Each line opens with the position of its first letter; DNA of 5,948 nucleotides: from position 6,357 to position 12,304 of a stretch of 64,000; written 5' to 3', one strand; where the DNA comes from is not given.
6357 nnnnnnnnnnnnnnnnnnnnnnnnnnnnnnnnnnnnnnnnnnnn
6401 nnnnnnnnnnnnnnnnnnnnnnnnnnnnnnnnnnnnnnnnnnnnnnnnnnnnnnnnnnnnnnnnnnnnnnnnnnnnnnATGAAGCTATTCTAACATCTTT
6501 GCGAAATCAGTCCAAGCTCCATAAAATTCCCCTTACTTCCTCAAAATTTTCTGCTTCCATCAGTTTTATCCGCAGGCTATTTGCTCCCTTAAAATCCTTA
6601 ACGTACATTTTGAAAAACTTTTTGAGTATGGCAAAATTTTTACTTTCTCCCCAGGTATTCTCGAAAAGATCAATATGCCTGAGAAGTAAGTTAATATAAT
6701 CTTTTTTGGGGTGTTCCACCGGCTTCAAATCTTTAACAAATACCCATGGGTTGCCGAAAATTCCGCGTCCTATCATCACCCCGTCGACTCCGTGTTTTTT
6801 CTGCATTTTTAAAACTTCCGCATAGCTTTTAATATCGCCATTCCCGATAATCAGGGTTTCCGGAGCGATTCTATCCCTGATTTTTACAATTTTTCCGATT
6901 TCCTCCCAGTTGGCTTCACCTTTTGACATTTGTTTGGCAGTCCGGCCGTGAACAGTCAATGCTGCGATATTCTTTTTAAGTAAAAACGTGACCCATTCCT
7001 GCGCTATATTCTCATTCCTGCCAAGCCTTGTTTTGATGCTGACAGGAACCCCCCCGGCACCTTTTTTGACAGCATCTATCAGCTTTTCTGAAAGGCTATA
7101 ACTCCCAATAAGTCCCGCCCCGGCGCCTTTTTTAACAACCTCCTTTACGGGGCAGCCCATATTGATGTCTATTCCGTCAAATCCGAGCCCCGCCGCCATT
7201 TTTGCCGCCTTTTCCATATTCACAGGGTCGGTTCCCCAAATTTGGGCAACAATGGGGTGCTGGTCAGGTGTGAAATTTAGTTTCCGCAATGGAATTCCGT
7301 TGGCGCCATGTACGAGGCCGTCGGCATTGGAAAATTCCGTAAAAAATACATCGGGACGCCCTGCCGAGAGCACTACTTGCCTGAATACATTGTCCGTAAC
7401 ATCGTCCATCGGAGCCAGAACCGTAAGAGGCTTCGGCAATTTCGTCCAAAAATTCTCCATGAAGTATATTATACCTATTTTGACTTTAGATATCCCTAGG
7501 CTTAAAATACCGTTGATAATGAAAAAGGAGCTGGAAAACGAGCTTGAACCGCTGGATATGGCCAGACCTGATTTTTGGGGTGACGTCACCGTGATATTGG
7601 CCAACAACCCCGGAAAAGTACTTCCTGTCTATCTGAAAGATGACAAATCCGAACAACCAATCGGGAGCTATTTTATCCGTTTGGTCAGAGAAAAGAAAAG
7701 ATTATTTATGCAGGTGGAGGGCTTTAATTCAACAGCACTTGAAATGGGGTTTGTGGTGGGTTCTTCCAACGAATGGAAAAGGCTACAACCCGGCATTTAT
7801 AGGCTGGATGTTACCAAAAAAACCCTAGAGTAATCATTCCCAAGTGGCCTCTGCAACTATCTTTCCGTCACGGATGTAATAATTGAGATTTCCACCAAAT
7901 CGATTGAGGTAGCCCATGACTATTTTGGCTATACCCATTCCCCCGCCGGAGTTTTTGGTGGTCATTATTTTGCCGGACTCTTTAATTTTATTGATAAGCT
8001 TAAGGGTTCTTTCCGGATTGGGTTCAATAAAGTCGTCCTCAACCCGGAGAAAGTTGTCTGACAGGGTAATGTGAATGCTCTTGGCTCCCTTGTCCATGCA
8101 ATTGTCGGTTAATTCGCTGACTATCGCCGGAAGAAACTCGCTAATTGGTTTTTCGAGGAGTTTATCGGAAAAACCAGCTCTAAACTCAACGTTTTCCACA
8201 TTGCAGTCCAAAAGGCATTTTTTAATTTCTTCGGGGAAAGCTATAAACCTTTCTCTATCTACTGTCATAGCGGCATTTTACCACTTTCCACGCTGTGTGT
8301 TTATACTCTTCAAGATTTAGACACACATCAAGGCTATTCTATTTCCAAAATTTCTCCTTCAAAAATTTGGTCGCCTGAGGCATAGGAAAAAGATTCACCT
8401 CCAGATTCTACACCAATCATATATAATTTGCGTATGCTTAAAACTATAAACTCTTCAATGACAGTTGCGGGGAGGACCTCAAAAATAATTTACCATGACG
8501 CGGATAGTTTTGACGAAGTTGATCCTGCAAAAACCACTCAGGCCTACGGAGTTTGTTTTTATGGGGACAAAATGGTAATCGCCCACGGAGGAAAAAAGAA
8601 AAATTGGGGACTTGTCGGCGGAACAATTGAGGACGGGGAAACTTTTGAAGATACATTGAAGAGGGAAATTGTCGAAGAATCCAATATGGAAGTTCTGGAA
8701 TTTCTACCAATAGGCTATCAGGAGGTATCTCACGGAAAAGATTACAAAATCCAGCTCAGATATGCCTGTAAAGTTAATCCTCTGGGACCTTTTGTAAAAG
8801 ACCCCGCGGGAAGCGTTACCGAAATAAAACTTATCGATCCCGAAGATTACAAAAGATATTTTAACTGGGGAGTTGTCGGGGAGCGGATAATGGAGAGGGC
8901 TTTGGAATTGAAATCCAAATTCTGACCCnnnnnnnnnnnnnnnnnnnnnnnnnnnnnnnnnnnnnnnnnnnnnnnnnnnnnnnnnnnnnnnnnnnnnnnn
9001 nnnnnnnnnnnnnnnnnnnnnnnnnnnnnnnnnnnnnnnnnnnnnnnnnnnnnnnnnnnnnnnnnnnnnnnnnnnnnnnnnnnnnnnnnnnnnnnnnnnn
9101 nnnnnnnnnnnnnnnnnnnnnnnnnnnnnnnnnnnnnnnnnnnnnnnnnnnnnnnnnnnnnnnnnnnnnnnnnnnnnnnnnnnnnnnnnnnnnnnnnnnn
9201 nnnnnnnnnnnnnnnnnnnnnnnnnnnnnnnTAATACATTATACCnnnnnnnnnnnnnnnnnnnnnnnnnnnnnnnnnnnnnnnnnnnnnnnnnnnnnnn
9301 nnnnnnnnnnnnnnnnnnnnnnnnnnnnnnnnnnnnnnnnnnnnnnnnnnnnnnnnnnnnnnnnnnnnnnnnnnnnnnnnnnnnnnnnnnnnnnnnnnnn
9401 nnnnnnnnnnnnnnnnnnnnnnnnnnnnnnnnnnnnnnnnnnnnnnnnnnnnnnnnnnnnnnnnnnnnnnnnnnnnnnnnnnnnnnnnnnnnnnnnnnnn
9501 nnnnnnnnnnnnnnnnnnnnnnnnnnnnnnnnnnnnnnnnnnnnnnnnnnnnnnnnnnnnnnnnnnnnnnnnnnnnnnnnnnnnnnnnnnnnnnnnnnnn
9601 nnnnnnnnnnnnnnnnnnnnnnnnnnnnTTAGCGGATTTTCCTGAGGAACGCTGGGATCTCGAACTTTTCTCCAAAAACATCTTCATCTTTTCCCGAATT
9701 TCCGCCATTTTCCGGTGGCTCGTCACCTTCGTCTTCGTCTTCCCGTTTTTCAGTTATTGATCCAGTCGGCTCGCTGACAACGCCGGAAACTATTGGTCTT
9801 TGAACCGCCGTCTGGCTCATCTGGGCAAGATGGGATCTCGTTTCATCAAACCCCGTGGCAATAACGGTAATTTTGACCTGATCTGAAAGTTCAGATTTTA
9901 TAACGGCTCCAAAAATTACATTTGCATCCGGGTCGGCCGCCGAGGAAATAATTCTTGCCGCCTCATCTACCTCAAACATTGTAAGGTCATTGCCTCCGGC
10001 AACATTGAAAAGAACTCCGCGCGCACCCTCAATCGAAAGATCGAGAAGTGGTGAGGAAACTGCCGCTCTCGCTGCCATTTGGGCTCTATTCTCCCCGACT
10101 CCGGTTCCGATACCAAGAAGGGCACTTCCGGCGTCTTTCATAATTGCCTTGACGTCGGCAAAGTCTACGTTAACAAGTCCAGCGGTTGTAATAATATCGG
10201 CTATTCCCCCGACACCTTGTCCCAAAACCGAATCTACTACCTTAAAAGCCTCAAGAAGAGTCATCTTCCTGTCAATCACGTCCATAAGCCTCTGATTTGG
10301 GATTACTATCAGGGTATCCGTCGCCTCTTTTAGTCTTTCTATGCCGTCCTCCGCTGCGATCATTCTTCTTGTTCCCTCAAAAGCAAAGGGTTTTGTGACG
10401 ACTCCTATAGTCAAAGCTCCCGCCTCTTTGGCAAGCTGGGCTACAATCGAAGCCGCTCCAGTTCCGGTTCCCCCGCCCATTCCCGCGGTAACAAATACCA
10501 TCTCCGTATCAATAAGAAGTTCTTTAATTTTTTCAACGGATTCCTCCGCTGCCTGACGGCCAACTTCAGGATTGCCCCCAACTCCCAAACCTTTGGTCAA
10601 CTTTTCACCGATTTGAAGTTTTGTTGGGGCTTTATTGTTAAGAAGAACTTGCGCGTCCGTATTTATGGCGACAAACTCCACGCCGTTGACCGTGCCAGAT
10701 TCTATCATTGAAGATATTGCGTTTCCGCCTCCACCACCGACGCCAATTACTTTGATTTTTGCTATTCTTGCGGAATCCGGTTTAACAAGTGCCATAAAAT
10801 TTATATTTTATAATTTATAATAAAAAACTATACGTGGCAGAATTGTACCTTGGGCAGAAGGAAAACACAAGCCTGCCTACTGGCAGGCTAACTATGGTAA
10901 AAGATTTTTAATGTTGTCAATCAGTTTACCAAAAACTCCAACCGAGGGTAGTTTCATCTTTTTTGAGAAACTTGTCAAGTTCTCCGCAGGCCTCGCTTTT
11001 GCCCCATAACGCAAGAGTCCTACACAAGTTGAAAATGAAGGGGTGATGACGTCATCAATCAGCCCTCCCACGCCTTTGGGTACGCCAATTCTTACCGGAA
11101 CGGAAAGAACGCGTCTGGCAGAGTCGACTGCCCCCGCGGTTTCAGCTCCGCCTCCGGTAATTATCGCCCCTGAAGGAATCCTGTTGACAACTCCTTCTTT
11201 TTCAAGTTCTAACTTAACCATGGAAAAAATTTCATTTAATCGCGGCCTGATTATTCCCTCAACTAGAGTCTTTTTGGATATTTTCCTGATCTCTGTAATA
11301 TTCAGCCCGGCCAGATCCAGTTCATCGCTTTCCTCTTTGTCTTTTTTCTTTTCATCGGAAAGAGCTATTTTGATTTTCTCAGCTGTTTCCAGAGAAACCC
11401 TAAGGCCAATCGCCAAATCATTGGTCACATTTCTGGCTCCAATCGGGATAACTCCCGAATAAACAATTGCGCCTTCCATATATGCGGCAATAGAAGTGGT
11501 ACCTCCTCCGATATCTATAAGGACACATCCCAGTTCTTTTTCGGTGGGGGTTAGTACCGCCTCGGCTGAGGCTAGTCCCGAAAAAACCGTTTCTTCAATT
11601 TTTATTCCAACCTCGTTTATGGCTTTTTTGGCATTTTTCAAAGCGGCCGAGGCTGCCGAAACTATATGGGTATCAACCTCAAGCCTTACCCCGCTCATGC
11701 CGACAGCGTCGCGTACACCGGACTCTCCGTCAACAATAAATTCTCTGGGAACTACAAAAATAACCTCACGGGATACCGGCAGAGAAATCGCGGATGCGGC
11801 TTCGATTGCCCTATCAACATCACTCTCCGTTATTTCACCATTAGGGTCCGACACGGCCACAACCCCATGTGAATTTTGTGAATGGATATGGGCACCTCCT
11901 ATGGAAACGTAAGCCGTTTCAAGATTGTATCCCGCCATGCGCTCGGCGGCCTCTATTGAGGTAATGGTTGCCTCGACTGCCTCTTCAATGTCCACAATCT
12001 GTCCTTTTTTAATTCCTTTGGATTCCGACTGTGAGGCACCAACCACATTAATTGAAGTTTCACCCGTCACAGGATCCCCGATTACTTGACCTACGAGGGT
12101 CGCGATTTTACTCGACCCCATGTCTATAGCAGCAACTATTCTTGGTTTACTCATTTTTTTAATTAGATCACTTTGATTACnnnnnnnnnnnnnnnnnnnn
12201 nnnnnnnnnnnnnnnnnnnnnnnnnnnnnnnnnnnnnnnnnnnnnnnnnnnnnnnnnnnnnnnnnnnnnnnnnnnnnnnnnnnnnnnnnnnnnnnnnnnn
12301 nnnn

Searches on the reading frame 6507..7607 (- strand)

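Call 11: search_protein_families(library=pfam, proteins=[window:6507-7607:-], max_evalue=0.001)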
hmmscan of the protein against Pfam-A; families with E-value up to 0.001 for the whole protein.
window:6507-7607:- (366 aa): 1 family
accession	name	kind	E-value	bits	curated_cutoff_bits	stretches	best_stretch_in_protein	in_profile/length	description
PF01207.24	Dus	-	1.4e-61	208.7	20.4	1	64-356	2-296/311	Dihydrouridine synthase (Dus)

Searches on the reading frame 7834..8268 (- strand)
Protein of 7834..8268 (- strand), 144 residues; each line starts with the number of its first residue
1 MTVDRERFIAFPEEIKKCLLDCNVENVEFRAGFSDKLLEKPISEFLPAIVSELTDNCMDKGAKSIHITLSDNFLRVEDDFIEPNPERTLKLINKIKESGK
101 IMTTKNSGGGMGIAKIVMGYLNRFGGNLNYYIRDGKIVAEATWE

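Call 11: search_protein_families(library=pfam, proteins=[window:7834-8268:-], max_evalue=0.001)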
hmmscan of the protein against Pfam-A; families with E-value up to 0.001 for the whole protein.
window:7834-8268:- (144 aa): 1 family
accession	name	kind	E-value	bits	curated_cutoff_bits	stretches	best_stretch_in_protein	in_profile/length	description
PF02518.31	HATPase_c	-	1.9e-05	25.5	26.4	1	45-133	5-96/111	Histidine kinase-, DNA gyrase B-, and HSP90-like ATPase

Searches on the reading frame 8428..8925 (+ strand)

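Call 11: search_protein_families(library=pfam, proteins=[window:8428-8925:+], max_evalue=0.001)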
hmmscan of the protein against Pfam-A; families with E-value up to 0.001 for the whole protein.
window:8428-8925:+ (165 aa): 1 family
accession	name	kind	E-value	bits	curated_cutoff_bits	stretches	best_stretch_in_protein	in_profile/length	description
PF00293.34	NUDIX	-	6.1e-10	39.7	21.1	1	38-141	4-118/134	NUDIX domain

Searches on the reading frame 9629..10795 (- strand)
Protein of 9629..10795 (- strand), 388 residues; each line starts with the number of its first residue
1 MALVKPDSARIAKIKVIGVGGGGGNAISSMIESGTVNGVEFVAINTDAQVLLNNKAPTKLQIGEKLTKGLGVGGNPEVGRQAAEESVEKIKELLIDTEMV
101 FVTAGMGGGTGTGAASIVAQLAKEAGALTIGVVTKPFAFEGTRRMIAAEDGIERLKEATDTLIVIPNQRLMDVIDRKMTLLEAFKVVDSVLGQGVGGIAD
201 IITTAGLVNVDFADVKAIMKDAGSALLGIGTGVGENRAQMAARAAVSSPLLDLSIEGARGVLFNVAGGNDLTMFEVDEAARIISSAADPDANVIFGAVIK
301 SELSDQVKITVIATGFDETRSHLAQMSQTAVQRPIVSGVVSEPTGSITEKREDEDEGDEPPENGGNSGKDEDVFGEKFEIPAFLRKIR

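Call 11: search_protein_families(library=pfam, proteins=[window:9629-10795:-], max_evalue=0.001)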
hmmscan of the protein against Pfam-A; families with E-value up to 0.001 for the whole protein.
window:9629-10795:- (388 aa): 2 families
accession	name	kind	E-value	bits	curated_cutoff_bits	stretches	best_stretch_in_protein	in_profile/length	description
PF00091.31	Tubulin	-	4.4e-50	171.1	33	1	13-174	1-189/190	Tubulin/FtsZ family, GTPase domain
PF12327.13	FtsZ_C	-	1.6e-34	118.5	27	1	223-317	1-95/95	FtsZ family, C-terminal domain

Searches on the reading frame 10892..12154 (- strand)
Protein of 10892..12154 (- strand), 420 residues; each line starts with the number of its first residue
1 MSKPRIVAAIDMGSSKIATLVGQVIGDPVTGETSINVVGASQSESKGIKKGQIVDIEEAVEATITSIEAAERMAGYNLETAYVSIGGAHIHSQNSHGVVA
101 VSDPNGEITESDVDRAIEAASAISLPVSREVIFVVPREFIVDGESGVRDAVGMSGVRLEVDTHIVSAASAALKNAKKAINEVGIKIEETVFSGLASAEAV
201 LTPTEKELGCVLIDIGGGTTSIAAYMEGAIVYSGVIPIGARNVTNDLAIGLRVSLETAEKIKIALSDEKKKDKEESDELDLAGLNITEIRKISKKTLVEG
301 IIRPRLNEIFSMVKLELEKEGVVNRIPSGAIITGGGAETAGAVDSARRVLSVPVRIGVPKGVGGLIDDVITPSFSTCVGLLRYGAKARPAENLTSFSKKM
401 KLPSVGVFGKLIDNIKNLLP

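Call 11: search_protein_families(library=pfam, proteins=[window:10892-12154:-], max_evalue=0.001)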
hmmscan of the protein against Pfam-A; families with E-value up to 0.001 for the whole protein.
window:10892-12154:- (420 aa): 4 families
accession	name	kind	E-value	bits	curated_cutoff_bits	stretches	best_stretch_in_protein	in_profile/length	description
PF14450.12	FtsA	-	6.1e-32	111.1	31.8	1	211-379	1-127/127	Cell division protein FtsA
PF02491.25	SHS2_FTSA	-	8.5e-29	100.2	25.4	1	87-165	1-78/79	SHS2 domain inserted in FTSA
PF06723.19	MreB_Mbl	-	1.1e-08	34.7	27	1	186-356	123-303/327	MreB/Mbl protein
PF06277.17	EutA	-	8.2e-06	25.4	27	1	191-309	127-239/475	Ethanolamine utilisation protein EutA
